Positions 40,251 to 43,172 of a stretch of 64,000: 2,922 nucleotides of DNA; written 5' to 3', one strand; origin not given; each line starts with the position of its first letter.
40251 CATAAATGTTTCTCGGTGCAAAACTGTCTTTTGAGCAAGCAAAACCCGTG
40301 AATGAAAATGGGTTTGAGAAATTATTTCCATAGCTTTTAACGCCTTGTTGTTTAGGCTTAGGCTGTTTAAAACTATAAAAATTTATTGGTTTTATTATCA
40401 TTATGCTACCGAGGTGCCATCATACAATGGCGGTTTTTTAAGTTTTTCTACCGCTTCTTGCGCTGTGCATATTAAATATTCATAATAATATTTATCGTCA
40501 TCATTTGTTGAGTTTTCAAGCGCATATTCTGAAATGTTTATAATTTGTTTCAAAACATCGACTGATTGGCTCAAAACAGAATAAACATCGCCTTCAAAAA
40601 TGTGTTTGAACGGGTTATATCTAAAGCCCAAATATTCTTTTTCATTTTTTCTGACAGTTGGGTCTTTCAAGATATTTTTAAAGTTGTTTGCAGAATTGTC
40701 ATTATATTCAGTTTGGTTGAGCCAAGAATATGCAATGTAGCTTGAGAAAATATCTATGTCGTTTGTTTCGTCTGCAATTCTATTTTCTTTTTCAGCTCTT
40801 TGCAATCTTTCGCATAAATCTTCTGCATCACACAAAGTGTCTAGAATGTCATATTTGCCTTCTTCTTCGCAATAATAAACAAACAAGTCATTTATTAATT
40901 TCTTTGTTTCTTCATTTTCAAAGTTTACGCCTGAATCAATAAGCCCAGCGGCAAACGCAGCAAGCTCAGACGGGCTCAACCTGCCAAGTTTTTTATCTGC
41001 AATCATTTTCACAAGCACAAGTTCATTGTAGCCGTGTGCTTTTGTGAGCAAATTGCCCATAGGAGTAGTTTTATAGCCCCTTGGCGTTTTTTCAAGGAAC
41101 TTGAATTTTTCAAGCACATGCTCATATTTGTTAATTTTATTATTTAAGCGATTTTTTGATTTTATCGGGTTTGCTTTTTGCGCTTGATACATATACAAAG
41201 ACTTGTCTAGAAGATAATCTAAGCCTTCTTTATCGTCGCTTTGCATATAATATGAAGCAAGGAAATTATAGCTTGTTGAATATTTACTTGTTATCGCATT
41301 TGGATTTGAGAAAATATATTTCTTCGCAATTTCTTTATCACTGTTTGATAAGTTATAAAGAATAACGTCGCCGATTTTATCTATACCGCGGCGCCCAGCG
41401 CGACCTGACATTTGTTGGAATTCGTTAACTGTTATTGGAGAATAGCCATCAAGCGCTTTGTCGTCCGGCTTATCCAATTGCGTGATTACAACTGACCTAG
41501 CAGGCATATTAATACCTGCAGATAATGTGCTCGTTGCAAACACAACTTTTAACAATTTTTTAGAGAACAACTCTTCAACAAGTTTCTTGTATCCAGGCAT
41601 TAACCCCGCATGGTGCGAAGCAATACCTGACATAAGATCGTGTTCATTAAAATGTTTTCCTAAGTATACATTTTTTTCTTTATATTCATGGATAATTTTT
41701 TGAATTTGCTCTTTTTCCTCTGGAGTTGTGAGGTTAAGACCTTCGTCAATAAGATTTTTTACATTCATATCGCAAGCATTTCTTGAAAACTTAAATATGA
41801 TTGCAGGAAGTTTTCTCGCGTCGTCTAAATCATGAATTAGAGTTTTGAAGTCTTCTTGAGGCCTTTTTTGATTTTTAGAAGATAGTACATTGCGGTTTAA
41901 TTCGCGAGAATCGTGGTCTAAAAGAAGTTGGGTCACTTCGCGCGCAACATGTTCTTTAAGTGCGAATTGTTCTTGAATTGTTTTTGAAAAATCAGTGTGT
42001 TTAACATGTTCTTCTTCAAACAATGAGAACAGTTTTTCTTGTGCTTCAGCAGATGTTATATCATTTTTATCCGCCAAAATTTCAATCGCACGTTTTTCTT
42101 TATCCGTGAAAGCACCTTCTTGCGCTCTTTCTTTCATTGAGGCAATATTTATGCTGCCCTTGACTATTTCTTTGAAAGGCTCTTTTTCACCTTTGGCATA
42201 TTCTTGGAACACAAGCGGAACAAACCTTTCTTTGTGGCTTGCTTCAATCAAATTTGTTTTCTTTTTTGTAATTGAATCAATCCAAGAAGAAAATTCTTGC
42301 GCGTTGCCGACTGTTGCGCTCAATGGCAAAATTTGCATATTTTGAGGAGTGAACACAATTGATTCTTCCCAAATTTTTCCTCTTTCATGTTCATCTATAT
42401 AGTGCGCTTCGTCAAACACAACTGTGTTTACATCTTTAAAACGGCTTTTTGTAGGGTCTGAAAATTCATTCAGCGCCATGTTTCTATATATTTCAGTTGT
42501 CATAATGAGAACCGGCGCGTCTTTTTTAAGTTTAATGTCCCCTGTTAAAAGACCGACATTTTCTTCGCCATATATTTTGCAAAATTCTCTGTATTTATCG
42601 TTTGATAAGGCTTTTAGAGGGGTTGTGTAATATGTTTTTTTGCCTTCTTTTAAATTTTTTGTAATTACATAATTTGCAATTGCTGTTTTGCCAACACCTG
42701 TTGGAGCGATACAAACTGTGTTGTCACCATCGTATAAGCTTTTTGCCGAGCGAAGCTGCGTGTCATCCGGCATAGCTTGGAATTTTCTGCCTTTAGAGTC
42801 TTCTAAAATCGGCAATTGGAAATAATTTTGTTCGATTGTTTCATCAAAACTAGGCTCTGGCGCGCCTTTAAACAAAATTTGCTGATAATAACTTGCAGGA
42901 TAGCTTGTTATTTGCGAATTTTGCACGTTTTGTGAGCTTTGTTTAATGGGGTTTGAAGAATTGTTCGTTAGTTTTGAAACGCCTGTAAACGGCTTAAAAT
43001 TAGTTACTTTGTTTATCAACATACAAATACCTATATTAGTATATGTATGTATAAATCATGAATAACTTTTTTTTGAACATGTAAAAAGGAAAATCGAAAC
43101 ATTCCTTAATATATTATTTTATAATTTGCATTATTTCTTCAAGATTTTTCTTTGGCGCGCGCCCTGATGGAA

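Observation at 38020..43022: Translationally coupled Ski2/HelY-like helicase plus HNH coiled-coil nuclease: candidate undescribed two-gene nucleic-acid surveillance/defence module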

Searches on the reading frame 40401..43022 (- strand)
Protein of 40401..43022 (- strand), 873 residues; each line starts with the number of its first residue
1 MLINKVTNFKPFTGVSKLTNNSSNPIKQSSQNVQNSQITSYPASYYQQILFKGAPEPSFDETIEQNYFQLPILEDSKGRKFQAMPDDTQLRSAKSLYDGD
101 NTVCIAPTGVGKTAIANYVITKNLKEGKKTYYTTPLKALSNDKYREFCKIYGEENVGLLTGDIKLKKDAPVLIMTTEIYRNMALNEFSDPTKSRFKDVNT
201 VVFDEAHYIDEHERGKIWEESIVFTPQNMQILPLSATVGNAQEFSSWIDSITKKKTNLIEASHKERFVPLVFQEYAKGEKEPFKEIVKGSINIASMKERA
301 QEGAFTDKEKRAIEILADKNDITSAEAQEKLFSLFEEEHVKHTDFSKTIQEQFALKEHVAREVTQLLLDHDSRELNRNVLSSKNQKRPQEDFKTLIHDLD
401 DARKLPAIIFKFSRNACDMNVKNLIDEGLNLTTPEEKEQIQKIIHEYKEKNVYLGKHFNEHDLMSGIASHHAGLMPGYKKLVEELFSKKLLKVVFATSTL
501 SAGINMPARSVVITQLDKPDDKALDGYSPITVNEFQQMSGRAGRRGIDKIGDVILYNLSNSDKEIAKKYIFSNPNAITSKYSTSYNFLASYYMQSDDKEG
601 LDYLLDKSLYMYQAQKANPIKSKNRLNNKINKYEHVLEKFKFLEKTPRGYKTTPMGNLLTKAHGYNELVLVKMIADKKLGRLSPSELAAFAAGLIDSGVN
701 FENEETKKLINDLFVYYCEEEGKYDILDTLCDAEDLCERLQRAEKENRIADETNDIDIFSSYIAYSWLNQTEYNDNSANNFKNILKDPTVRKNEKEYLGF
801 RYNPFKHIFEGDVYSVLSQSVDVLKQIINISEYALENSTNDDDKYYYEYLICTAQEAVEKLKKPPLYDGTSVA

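Call 3: search_protein_families(library=pfam, proteins=[window:40401-43022:-], max_evalue=0.01)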
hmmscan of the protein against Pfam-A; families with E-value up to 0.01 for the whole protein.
window:40401-43022:- (873 aa): 10 families
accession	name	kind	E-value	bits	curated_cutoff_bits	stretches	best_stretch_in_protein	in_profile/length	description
PF00270.35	DEAD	-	1.2e-24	87.3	26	1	88-243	3-166/167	DEAD/DEAH box helicase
PF04851.21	ResIII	-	3.1e-10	40.7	22.5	1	100-238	24-162/164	Type III restriction enzyme, res subunit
PF00271.37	Helicase_C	-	5.9e-08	33.4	23.5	1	449-546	24-110/110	Helicase conserved C-terminal domain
PF08148.17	DSHCT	-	1.3e-06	28.8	22.7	1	651-833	3-148/172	DSHCT (NUC185) domain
PF22527.2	DEXQc_Suv3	-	2.2e-05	24.5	27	1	105-223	19-119/154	DEXQ-box helicase domain of Suv3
PF13401.12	AAA_22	-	0.00027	21.7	27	1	101-218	7-101/130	AAA domain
PF01695.23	IstB_IS21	-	0.00089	19.3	24.1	1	90-135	83-128/238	IstB-like ATP binding protein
PF01637.24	ATPase_2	-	0.0033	17.7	33.2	1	107-209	28-122/225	ATPase domain predominantly from Archaea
PF20720.3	nSTAND3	-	0.0051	16.9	27.2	0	91-134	8-52/155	Novel STAND NTPase 3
PF24033.1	DUF7342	-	0.0089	16.5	31.6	0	295-385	2-92/150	Family of unknown function (DUF7342)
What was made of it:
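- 40524..41072 (-): DSHCT C-terminal helical domain, residues 651-833. Pfam PF08148, 28.8 bits, above the 22.7 cut-off (call 3)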

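Call 4: search_protein_families(library=padloc, proteins=[window:40401-43022:-], max_evalue=0.01)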
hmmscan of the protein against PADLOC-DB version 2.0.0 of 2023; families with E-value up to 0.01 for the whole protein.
window:40401-43022:- (873 aa): 35 families (the best 25 are shown)
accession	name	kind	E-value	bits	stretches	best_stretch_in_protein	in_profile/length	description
PDLC04531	PDC-M23B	-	3e-26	89.8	2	444-626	606-781/1060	-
PDLC00188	HamB1|HamB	-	7.5e-25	85.2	2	425-571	531-672/1037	DEAD-box helicase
PDLC03960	SngC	-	8.2e-25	85.6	1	87-548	27-366/720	-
PDLC00186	HamB1|HamB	-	1.5e-23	80.8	2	462-559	444-535/864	DEAD-box helicase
PDLC00174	HamB1|HamB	-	2.3e-23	80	2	461-563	618-712/1163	DEAD-box helicase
PDLC00185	HamB1|HamB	-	2.8e-22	76.4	2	378-576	356-543/871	DEAD-box helicase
PDLC00178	HamB1|HamB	-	5.1e-22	75.6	2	429-618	542-728/830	DEAD-box helicase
PDLC00192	HamB1|HamB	-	1.3e-20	70.7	2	463-564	580-673/1104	DEAD-box helicase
PDLC02503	BrxHI|BrxHII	-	2.8e-20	70.2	1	88-279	28-223/698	BrxHI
PDLC00194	HamB1|HamB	-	6.4e-19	65.3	2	436-560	533-654/995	DEAD-box helicase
PDLC00176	HamB1|HamB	-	9.8e-19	64.9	1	329-577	306-530/845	DEAD-box helicase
PDLC00187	HamB1|HamB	-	4.4e-18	63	2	465-564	433-526/851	DEAD-box helicase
PDLC00190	HamB1|HamB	-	8.7e-18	62.1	1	337-569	318-529/866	DEAD-box helicase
PDLC00180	HamB1|HamB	-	7.6e-17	59.1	1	381-658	276-539/709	DEAD-box helicase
PDLC04532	PDC-M23B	-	3e-16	56.6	1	434-651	605-809/817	-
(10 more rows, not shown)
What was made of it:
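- On Hachiman: In the strongest HamB hits the best matched stretch covers mainly RecA2 (residues about 380-650); E 1e-25 to 1e-11 (call 4)
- Partial PADLOC hits of the helicase to PDC-M23B, HamB and SngC (call 4).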

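Call 5: search_protein_families(library=ncbifam, proteins=[window:40401-43022:-], max_evalue=0.01)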
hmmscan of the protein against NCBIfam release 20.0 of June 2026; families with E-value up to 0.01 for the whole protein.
window:40401-43022:- (873 aa): 14 families
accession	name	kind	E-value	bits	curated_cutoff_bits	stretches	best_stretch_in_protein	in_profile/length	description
NF002654.0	PRK02362.1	equivalog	2.1e-60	204.9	887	2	405-661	244-498/739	ATP-dependent DNA helicase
NF040935.1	helicase_Hel308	equivalog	3.3e-54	184.2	1200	2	408-590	251-437/704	ATP-dependent DNA helicase Hel308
NF001308.0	PRK00254.1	equivalog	8.7e-50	169.7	1216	2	392-624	227-457/720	ATP-dependent DNA helicase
NF002251.0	PRK01172.1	equivalog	1.5e-47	162.2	891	2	376-661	209-476/674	ATP-dependent DNA helicase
TIGR04121.1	DEXH_lig_assoc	equivalog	2.6e-21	75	850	2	86-265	15-212/804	ligase-associated DNA damage response DEXH box helicase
TIGR01587.1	cas3_core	equivalog_domain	1.3e-11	44.2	102.45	1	102-178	2-84/358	CRISPR-associated helicase Cas3'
NF010337.0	PRK13766.1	equivalog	7.9e-10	37.5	610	1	98-207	30-142/781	Hef nuclease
NF010338.0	PRK13767.1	equivalog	1.8e-08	33.1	849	0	454-544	305-384/877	ATP-dependent helicase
TIGR03817.1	DECH_helic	hypoth_equivalog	1.8e-05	23.2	874.1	0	460-578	299-400/742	helicase/secretion neighborhood putative DEAH-box helicase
TIGR00614.1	recQ_fam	subfamily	1.9e-05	23.6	219.8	1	468-584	254-356/470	RecQ family ATP-dependent DNA helicase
TIGR00643.1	recG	equivalog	9.1e-05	21.3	659.4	1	109-237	266-395/629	ATP-dependent DNA helicase RecG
TIGR01389.1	recQ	equivalog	0.00011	20.9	640.2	1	468-572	252-342/591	DNA helicase RecQ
NF008279.0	PRK11057.1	equivalog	0.00015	20.3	1015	1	467-557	263-341/608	ATP-dependent DNA helicase RecQ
NF038214.1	IS21_help_AAA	equivalog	0.0055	16.4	200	0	89-134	80-125/232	IS21-like element helper ATPase IstB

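Call 6: search_solved_structures(query=window:40401-43022:-, max_evalue=0.00001)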
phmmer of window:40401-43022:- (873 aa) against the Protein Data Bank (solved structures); distinct sequences matched with E-value up to 0.00001: 54.
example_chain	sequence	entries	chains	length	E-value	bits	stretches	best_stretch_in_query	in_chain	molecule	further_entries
4buj_A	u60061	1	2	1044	3.4e-73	250.6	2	86-282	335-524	ANTIVIRAL HELICASE SKI2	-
8qcf_M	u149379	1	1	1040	8.3e-73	249.3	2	86-282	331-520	Antiviral helicase SKI2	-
4a4z_A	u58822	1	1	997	4.5e-72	246.9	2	86-282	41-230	ANTIVIRAL HELICASE SKI2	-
5mc6_h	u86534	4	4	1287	1.3e-71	245.4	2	86-282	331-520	Antiviral helicase SKI2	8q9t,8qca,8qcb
9g8r_A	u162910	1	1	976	3.1e-67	230.8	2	84-270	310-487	Superkiller complex protein 2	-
7qdr_A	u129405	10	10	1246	3.5e-66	227.4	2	85-270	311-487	Helicase SKI2W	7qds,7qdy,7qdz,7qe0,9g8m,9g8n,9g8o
6c90_A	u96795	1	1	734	5.7e-64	220.1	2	75-264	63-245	Exosome RNA helicase MTR4,Exosome RNA helicase MTR4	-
6ro1_A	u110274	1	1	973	3.2e-63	217.6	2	75-264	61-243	Exosome RNA helicase MTR4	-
6ieh_B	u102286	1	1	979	3.3e-63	217.6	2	75-264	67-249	Exosome RNA helicase MTR4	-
6ieg_B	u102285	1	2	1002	3.5e-63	217.5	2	75-264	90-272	Exosome RNA helicase MTR4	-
6d6q_M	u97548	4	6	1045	4e-63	217.3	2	76-264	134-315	Exosome RNA helicase MTR4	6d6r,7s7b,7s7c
7z4y_B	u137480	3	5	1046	4e-63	217.3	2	76-264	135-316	Exosome RNA helicase MTR4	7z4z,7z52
4u4c_A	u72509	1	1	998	5e-63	216.9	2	63-261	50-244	ATP-dependent RNA helicase DOB1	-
5ooq_A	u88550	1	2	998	5e-63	216.9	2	63-261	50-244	ATP-dependent RNA helicase DOB1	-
2xgj_A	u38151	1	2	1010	5.2e-63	216.9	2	63-261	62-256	ATP-DEPENDENT RNA HELICASE DOB1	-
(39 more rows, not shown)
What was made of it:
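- On Ski2-like (Ski2/Mtr4/HelY) SF2 helicases: PDB phmmer: Ski2 3e-73, Mtr4 about 1e-63, Hel308 1e-42, Brr2 1e-32, HamB 1e-16 (call 6)
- Closest known: Bacterial HelY and eukaryotic Ski2/Mtr4. Same: Best solved relatives by sequence are Ski2 and Mtr4 (calls 3, 6).
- Closest known: Hachiman. Same: The helicase gives partial matches to HamB models (call 4) and a weak match to solved HamB (1e-16, call 6).
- Checked: The best solved relatives are Ski2 (3e-73) and Mtr4 (about 1e-63) (call 6).
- Helicase: calls 3 and 6. The helicase is far closer to Ski2/Mtr4 (1e-73) than to HamB (1e-16) (call 6).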

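Call 50: find_homologous_proteins(query=window:40401-43022:-, max_evalue=1e-20)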
Query window:40401-43022:- (873 aa): 2736 proteins with E <= 1e-20 among 8000 candidates; the best 120 are listed.
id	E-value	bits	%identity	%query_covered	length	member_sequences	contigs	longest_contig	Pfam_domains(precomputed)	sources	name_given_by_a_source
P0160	0.0e+0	1958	100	100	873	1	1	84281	PF00270.36,PF00271.38,PF22527.3,PF08148.18,PF04851.22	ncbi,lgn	-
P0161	0.0e+0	1876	95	100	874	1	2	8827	PF00270.36,PF00271.38,PF22527.3,PF08148.18,PF04851.22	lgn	-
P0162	0.0e+0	1872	95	100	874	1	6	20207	PF00270.36,PF00271.38,PF22527.3,PF08148.18,PF04851.22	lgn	-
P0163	0.0e+0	1734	88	100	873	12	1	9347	PF00270.36,PF00271.38,PF22527.3,PF08148.18,PF04851.22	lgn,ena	-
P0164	0.0e+0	1648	83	100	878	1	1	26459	PF00270.36,PF00271.38,PF08148.18,PF04851.22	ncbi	-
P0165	0.0e+0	1088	58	100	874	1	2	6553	PF00270.36,PF00271.38,PF22527.3,PF08148.18,PF04851.22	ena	-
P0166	0.0e+0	1080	57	100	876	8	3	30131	PF00270.36,PF00271.38,PF22527.3,PF08148.18,PF04851.22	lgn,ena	-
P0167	1.0e-280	952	54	96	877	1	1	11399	PF00270.36,PF13401.13,PF00271.38,PF22527.3,PF08148.18,PF04851.22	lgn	-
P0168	1.7e-269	915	52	98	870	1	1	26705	PF00270.36,PF00271.38,PF22527.3,PF08148.18,PF04851.22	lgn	-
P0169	3.6e-269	914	53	95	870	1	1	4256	PF00270.36,PF00271.38,PF22527.3,PF08148.18,PF04851.22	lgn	-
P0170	7.1e-268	909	52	100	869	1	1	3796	PF00270.36,PF00271.38,PF08148.18,PF04851.22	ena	-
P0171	3.0e-245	835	50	93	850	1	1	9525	PF00270.36,PF00271.38,PF22527.3,PF08148.18,PF04851.22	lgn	-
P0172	4.0e-245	834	49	95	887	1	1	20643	PF00270.36,PF13401.13,PF00271.38,PF22527.3,PF08148.18,PF04851.22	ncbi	-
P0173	6.2e-244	830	48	97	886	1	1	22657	PF00270.36,PF00271.38,PF22527.3,PF08148.18,PF04851.22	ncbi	-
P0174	1.0e-236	806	48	93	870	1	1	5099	PF00270.36,PF00271.38,PF22527.3,PF08148.18,PF04851.22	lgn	-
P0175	3.4e-232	791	46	99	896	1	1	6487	PF00270.36,PF13401.13,PF00271.38,PF22527.3,PF08148.18,PF04851.22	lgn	-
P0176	1.1e-228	780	47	95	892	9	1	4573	PF00270.36,PF00271.38,PF22527.3,PF08148.18,PF04851.22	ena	-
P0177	2.0e-227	776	46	97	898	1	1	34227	PF00270.36,PF00271.38,PF22527.3,PF08148.18,PF04851.22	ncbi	-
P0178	2.3e-199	683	43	95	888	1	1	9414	PF00270.36,PF00271.38,PF22527.3,PF08148.18,PF04851.22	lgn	-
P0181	1.4e-183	631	42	96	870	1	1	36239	PF00270.36,PF21394.4,PF00271.38,PF22527.3,PF08148.18,PF04851.22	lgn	-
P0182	1.1e-160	555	40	93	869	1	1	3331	PF00270.36,PF00271.38,PF22527.3,PF08148.18,PF04851.22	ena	-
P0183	2.4e-158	547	38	96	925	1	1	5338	PF00270.36,PF00271.38,PF22527.3,PF08148.18,PF04851.22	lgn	-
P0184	4.1e-158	546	39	95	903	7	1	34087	PF00270.36,PF00271.38,PF22527.3,PF08148.18,PF04851.22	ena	-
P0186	1.1e-156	542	39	95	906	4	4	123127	PF00270.36,PF00271.38,PF22527.3,PF08148.18,PF04851.22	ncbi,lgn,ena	-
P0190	3.2e-149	517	40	92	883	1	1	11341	PF00270.36,PF00271.38,PF22527.3,PF08148.18,PF04851.22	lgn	-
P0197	1.1e-144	502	36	99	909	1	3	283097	PF00270.36,PF00271.38,PF22527.3,PF04851.22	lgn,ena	-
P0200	1.1e-143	499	39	92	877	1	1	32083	PF00270.36,PF00271.38,PF22527.3,PF08148.18,PF04851.22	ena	-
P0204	1.0e-140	489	38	93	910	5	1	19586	PF00270.36,PF00271.38,PF22527.3,PF08148.18,PF04851.22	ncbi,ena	-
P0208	2.7e-139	484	36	94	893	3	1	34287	PF00270.36,PF00271.38,PF04851.22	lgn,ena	-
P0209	3.6e-139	484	36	93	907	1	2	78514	PF00270.36,PF00271.38,PF22527.3,PF08148.18,PF04851.22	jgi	-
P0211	7.1e-135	470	33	66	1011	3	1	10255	PF00270.36,PF00271.38,PF22527.3,PF08148.18,PF04851.22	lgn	-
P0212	7.2e-134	466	38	79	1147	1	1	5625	PF00270.36,PF00271.38,PF22527.3,PF08148.18,PF04851.22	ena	-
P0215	1.5e-132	462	36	93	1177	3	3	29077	PF00270.36,PF00271.38,PF22527.3,PF04851.22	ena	-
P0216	1.8e-132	462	35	90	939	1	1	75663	PF00270.36,PF00271.38,PF22527.3,PF08148.18,PF04851.22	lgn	-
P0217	6.2e-132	460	47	30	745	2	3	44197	PF00270.36,PF00271.38,PF22527.3,PF08148.18,PF04851.22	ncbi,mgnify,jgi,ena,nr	ncbi:MAG TPA: DEAD/DEAH box helicase [Candidatus Gastranaerophilaceae bacterium]|mgnify:CR=1 FL=1|nr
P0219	3.7e-131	457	35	55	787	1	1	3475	PF00270.36,PF00271.38,PF22527.3,PF08148.18,PF04851.22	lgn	-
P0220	1.1e-130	456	52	28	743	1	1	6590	PF00270.36,PF00271.38,PF22527.3,PF08148.18,PF04851.22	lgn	-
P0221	1.1e-130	456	34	59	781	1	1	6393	PF00270.36,PF00271.38,PF22527.3,PF08148.18,PF04851.22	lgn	-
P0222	1.9e-130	455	32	57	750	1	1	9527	PF00270.36,PF00271.38,PF22527.3,PF08148.18,PF04851.22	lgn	-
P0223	2.1e-130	455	37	92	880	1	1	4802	PF00270.36,PF00271.38,PF22527.3,PF08148.18,PF04851.22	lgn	-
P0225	5.0e-130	454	48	29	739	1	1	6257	PF00270.36,PF00271.38,PF22527.3,PF08148.18,PF04851.22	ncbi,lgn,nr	ncbi:MAG: DEAD/DEAH box helicase [Candidatus Gastranaerophilales bacterium]|nr:DEAD/DEAH box helicas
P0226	1.3e-129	452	37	81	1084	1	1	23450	PF00270.36,PF00271.38,PF08148.18,PF04851.22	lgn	-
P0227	6.5e-129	450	47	29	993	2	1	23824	PF00270.36,PF00271.38,PF22527.3,PF08148.18,PF04851.22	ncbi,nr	ncbi:MAG: DEAD/DEAH box helicase [Candidatus Gastranaerophilales bacterium]|nr:DEAD/DEAH box helicas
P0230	1.0e-128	449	47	29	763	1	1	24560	PF00270.36,PF00271.38,PF22527.3,PF08148.18,PF04851.22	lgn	-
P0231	2.2e-128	448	34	55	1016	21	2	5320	PF00270.36,PF00271.38,PF22527.3,PF08148.18,PF04851.22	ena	-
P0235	4.1e-127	444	49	26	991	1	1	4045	PF00270.36,PF00271.38,PF22527.3,PF08148.18,PF04851.22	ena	-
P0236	4.4e-127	444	49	28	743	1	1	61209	PF00270.36,PF00271.38,PF22527.3,PF08148.18,PF04851.22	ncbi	-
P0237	6.9e-127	443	35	56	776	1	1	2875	PF00270.36,PF00271.38,PF22527.3,PF08148.18,PF04851.22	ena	-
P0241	3.0e-126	441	32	56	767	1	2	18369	PF00270.36,PF00271.38,PF22527.3,PF08148.18,PF04851.22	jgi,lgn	-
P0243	8.6e-126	440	34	55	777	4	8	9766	PF00270.36,PF00271.38,PF22527.3,PF08148.18,PF04851.22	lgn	-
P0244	1.2e-125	439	34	56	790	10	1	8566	PF00270.36,PF00271.38,PF22527.3,PF08148.18,PF04851.22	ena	-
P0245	1.8e-125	438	54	25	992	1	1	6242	PF00270.36,PF00271.38,PF22527.3,PF08148.18,PF04851.22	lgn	-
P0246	1.8e-125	438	36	93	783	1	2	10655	PF00270.36,PF00271.38,PF22527.3,PF08148.18,PF04851.22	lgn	-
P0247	2.2e-125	438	33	58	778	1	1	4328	PF00270.36,PF00271.38,PF22527.3,PF08148.18,PF04851.22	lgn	-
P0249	3.9e-125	437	34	56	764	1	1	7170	PF00270.36,PF00271.38,PF08148.18,PF04851.22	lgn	-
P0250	5.4e-125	437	33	58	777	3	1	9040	PF00270.36,PF00271.38,PF22527.3,PF08148.18,PF04851.22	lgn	-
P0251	5.6e-125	437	47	28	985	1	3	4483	PF00270.36,PF00271.38,PF22527.3,PF08148.18,PF04851.22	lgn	-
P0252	8.2e-125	436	44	29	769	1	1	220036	PF00270.36,PF00271.38,PF22527.3,PF08148.18,PF04851.22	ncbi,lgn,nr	ncbi:MAG: DEAD/DEAH box helicase [Candidatus Gastranaerophilales bacterium]|nr:DEAD/DEAH box helicas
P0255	1.3e-124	436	34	58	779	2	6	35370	PF00270.36,PF00271.38,PF22527.3,PF08148.18,PF04851.22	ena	-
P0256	1.6e-124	435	46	31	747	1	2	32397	PF00270.36,PF00271.38,PF22527.3,PF08148.18,PF04851.22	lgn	-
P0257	2.4e-124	435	46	31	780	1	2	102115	PF00270.36,PF00271.38,PF22527.3,PF08148.18,PF04851.22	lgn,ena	-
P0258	3.7e-124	434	32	55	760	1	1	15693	PF00270.36,PF00271.38,PF22527.3,PF08148.18,PF04851.22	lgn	-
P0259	4.0e-124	434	43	32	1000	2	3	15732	PF00270.36,PF00271.38,PF22527.3,PF08148.18,PF04851.22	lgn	-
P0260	4.1e-124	434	33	58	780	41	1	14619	PF00270.36,PF00271.38,PF22527.3,PF08148.18,PF04851.22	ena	-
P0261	4.7e-124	434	45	31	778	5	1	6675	PF00270.36,PF00271.38,PF22527.3,PF08148.18,PF04851.22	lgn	-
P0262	6.5e-124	433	35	93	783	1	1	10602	PF00270.36,PF00271.38,PF22527.3,PF08148.18,PF04851.22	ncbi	-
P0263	8.3e-124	433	35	93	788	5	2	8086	PF00270.36,PF00271.38,PF22527.3,PF08148.18,PF04851.22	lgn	-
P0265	9.7e-124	433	31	72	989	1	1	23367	PF00270.36,PF00271.38,PF22527.3,PF08148.18,PF04851.22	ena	-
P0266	9.8e-124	433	33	58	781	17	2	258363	PF00270.36,PF00271.38,PF22527.3,PF08148.18,PF04851.22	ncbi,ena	-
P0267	1.5e-123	432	46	31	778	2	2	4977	PF00270.36,PF00271.38,PF22527.3,PF08148.18,PF04851.22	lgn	-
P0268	1.8e-123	432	37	93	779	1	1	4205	PF00270.36,PF00271.38,PF22527.3,PF08148.18,PF04851.22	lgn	-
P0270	2.1e-123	432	48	30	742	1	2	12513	PF00270.36,PF00271.38,PF22527.3,PF08148.18,PF04851.22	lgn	-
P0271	2.5e-123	431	47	31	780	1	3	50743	PF00270.36,PF00271.38,PF22527.3,PF08148.18,PF04851.22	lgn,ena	-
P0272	2.6e-123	431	50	26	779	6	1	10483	PF00270.36,PF00271.38,PF22527.3,PF08148.18,PF04851.22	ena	-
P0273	2.7e-123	431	49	26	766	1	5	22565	PF00270.36,PF00271.38,PF22527.3,PF08148.18,PF04851.22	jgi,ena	jgi:superfamily II RNA helicase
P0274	2.8e-123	431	47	29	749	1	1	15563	PF00270.36,PF00271.38,PF22527.3,PF08148.18,PF04851.22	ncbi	-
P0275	2.9e-123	431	38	73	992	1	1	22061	PF00270.36,PF00271.38,PF22527.3,PF08148.18,PF04851.22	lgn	-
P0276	3.3e-123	431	33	53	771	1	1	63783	PF00270.36,PF00271.38,PF22527.3,PF08148.18,PF04851.22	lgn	-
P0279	4.8e-123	430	33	56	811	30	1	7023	PF00270.36,PF00271.38,PF22527.3,PF08148.18,PF04851.22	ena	-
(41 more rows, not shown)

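Call 51: find_encoding_contigs(protein=P0197, flank=7000, max_places=1)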
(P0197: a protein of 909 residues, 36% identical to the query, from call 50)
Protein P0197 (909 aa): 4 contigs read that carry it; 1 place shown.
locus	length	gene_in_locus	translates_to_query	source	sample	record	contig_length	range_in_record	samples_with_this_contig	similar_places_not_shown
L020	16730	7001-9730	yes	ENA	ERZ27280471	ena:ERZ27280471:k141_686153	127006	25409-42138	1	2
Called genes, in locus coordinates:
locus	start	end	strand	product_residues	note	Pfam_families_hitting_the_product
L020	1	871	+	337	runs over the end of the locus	PF01075:Glyco_transf_9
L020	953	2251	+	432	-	PF00395:SLH (faint)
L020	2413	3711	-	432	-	PF06689:zf-C4_ClpX, PF00493:MCM (weak), PF01078:Mg_chelatase (faint), PF05496:RuvB_N (faint), PF00004:AAA, PF07724:AAA_2, PF07728:AAA_5 (weak), PF10431:ClpB_D2-small, +1 more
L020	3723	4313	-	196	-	PF00574:CLP_protease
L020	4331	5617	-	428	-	PF05697:Trigger_N, PF00254:FKBP_C, PF05698:Trigger_C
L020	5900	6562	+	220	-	-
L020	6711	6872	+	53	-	PF00301:Rubredoxin, PF21349:RUBY_RBDX (faint)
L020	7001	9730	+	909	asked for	PF00270:DEAD, PF04851:ResIII, PF22527:DEXQc_Suv3, PF00271:Helicase_C (faint)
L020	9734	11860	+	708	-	PF14279:HNH_5 (faint)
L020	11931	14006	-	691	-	PF00483:NTP_transferase (faint)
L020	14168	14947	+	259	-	PF01113:DapB_N, PF05173:DapB_C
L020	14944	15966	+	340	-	PF01118:Semialdhyde_dh, PF02774:Semialdhyde_dhC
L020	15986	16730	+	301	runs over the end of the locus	PF00701:DHDPS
